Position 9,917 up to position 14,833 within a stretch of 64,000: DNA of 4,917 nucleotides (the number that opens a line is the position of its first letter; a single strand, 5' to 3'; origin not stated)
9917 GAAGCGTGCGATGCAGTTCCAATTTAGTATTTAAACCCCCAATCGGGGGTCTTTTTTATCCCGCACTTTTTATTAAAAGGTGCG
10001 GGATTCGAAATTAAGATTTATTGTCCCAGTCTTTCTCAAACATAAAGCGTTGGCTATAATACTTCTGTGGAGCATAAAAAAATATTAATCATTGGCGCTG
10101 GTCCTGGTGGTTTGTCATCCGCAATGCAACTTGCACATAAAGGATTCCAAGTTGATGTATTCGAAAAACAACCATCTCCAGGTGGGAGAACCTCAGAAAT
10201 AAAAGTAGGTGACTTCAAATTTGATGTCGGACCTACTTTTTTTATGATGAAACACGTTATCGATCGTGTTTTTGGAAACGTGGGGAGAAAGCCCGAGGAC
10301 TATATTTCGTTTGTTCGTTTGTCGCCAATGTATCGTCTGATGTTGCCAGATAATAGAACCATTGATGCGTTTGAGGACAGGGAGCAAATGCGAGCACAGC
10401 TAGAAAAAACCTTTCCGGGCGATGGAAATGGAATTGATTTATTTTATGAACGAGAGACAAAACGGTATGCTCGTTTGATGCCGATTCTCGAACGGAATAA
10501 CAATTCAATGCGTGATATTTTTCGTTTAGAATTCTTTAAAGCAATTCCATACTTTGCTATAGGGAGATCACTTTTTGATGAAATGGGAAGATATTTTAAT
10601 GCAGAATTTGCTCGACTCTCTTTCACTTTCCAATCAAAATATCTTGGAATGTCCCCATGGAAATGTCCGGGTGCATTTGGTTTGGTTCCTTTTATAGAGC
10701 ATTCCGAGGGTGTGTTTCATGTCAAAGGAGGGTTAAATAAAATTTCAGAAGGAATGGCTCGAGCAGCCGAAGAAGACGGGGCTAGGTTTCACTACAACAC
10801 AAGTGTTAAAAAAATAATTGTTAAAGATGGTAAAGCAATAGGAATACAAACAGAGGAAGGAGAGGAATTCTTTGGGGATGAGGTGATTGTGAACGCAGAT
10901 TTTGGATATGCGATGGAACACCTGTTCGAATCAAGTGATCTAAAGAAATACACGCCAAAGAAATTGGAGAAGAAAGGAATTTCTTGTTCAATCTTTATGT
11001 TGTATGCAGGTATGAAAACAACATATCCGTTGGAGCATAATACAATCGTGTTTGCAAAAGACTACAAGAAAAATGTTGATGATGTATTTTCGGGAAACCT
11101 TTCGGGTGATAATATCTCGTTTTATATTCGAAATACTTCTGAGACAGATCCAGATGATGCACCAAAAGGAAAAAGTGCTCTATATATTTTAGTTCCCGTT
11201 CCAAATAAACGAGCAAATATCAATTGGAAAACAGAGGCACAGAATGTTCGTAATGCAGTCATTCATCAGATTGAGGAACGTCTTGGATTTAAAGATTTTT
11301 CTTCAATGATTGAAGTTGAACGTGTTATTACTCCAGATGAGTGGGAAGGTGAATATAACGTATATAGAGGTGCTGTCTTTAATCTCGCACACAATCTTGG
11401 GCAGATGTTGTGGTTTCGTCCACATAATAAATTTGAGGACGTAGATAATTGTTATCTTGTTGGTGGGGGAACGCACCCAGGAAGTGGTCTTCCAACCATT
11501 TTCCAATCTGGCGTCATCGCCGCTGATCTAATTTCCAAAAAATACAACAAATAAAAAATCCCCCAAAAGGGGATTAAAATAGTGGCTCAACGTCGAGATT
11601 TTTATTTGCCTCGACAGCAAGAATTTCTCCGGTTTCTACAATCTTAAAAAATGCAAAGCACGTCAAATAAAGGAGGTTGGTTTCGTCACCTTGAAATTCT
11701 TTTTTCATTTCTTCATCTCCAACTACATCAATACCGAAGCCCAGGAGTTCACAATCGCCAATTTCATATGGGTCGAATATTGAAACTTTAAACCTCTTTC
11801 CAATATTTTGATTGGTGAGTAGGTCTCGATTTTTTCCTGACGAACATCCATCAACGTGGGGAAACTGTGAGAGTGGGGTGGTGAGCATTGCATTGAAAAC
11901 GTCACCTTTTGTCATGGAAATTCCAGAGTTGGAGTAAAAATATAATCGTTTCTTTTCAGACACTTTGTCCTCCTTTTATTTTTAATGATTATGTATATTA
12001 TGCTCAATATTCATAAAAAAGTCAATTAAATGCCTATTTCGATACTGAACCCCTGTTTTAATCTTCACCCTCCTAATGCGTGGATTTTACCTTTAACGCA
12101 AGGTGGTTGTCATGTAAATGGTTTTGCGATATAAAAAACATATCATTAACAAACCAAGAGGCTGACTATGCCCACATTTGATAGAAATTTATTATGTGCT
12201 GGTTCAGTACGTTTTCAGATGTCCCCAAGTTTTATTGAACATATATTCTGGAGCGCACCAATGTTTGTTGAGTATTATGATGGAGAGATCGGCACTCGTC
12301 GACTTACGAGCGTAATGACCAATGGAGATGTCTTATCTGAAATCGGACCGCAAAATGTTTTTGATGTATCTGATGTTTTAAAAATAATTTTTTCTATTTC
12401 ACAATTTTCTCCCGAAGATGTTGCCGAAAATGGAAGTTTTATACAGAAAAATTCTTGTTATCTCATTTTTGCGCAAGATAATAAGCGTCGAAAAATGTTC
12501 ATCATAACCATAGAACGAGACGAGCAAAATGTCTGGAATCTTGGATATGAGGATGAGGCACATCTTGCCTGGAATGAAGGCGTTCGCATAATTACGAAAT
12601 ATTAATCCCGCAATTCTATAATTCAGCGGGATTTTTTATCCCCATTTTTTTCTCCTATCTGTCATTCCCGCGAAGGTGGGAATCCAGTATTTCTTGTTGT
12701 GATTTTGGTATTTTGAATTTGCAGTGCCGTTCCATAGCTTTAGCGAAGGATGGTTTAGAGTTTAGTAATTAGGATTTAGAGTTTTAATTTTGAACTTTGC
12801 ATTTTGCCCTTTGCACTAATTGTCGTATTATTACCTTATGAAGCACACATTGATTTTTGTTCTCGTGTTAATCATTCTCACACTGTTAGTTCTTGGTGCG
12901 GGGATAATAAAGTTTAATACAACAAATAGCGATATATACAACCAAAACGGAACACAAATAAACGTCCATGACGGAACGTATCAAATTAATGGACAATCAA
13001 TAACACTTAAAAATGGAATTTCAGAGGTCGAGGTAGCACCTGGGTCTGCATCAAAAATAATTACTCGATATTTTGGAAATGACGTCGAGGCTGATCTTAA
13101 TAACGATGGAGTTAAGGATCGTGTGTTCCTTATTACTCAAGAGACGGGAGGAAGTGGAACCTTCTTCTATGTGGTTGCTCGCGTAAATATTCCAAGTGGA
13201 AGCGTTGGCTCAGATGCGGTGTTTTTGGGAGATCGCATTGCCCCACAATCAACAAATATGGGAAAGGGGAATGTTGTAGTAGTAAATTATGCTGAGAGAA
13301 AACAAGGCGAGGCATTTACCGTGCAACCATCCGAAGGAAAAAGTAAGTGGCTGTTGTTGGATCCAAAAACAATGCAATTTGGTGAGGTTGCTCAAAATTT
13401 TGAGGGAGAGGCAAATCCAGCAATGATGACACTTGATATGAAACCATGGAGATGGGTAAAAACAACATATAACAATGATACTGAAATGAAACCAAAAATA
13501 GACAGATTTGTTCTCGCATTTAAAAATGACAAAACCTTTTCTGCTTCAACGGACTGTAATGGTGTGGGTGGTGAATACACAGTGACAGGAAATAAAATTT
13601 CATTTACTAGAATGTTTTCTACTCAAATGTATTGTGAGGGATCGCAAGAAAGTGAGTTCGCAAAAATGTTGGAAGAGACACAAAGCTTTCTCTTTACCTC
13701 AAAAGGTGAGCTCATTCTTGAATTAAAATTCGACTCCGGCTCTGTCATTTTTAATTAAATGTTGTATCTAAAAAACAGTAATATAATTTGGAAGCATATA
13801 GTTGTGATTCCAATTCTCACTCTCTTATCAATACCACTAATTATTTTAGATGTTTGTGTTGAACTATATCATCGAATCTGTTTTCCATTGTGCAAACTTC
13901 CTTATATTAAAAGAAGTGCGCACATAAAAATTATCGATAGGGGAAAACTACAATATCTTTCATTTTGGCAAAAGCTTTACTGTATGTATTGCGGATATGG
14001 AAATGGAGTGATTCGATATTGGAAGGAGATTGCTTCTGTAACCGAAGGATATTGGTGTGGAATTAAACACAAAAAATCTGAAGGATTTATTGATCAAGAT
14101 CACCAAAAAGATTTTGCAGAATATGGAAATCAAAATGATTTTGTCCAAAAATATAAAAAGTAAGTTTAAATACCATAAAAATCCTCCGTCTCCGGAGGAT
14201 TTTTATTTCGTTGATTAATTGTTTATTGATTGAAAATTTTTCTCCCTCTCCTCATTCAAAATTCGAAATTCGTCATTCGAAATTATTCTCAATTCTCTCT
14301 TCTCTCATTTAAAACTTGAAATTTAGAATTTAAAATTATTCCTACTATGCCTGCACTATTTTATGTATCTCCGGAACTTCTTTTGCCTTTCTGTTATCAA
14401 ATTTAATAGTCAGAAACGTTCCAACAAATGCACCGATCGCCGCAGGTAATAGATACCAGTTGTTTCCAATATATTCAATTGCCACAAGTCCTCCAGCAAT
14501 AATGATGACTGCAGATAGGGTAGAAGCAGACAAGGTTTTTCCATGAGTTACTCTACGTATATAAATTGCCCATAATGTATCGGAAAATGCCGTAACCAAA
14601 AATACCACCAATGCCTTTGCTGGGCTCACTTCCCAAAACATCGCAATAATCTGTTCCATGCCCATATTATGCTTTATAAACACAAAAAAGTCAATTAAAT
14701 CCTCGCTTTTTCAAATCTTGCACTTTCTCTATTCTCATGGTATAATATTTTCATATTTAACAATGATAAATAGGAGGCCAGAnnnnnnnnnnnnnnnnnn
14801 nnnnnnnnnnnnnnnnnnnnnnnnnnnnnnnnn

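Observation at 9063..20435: Expanded family of at least 9 paralogous small proteins dispersed among housekeeping genes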

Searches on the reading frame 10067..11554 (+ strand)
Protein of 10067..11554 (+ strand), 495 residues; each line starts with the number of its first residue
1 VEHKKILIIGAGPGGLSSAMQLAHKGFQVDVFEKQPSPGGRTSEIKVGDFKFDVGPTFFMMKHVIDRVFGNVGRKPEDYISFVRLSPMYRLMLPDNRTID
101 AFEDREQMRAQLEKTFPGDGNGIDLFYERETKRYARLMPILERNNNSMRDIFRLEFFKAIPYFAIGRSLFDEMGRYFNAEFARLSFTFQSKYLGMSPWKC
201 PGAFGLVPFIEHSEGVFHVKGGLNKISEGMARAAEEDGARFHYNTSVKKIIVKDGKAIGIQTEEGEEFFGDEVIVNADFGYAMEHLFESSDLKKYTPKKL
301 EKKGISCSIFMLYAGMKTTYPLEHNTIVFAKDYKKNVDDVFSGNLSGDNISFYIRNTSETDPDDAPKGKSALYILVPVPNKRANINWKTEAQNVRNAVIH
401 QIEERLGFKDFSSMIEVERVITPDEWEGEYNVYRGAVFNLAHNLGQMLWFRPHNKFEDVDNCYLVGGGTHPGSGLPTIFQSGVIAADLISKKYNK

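Call 68: search_protein_families(library=pfam, proteins=[window:10067-11554:+], max_evalue=0.001)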
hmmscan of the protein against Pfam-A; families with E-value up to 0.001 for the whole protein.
window:10067-11554:+ (495 aa): 11 families
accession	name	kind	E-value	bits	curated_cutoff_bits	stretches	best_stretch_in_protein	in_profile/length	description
PF01593.30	Amino_oxidase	-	3.6e-27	96.2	19.8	1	14-489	2-442/443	Flavin containing amine oxidoreductase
PF13450.12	NAD_binding_8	-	2.2e-14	53.9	21.9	1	8-61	1-54/68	NAD(P)-binding Rossmann-like domain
PF01266.30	DAO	-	1.2e-13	51.8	27.9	2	5-43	1-39/353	FAD dependent oxidoreductase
PF03486.20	HI0933_like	-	1.2e-09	38.4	50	1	5-39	2-36/244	HI0933-like protein Rossmann domain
PF07992.20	Pyr_redox_2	-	1.9e-09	37.8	26.1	1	5-42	2-40/291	Pyridine nucleotide-disulphide oxidoreductase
PF01946.23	Thi4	-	1e-07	31.9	26.2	1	5-41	19-56/235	Thi4 family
PF00890.30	FAD_binding_2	-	6.2e-07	29.4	20.4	1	6-42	2-38/414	FAD binding domain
PF00070.33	Pyr_redox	-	2.1e-06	28.6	22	0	5-39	1-35/82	Pyridine nucleotide-disulphide oxidoreductase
PF12831.13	FAD_oxidored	-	4.8e-05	23.3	27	1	6-51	2-47/416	FAD dependent oxidoreductase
PF13738.12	Pyr_redox_3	-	4.9e-05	23.2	30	0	7-35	1-30/305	Pyridine nucleotide-disulphide oxidoreductase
PF01494.25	FAD_binding_3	-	0.00031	20.5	22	1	5-36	3-34/349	FAD binding domain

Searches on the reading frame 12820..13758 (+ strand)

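Call 68: search_protein_families(library=pfam, proteins=[window:12820-13758:+], max_evalue=0.001)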
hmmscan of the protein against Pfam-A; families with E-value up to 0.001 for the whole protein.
window:12820-13758:+ (312 aa): 1 family
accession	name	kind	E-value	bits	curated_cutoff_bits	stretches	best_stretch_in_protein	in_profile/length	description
PF03724.22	META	-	3.1e-16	59.8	24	1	212-301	9-98/109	META domain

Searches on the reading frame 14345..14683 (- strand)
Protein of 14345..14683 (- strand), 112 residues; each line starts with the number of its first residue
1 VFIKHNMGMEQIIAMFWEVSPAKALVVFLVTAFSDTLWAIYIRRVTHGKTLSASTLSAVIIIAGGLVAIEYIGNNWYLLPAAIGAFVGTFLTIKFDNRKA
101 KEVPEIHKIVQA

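Call 78: search_protein_families(library=pfam, proteins=[window:14345-14683:-], max_evalue=0.01)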
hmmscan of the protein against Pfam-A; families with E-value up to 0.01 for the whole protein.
window:14345-14683:- (112 aa): 0 families
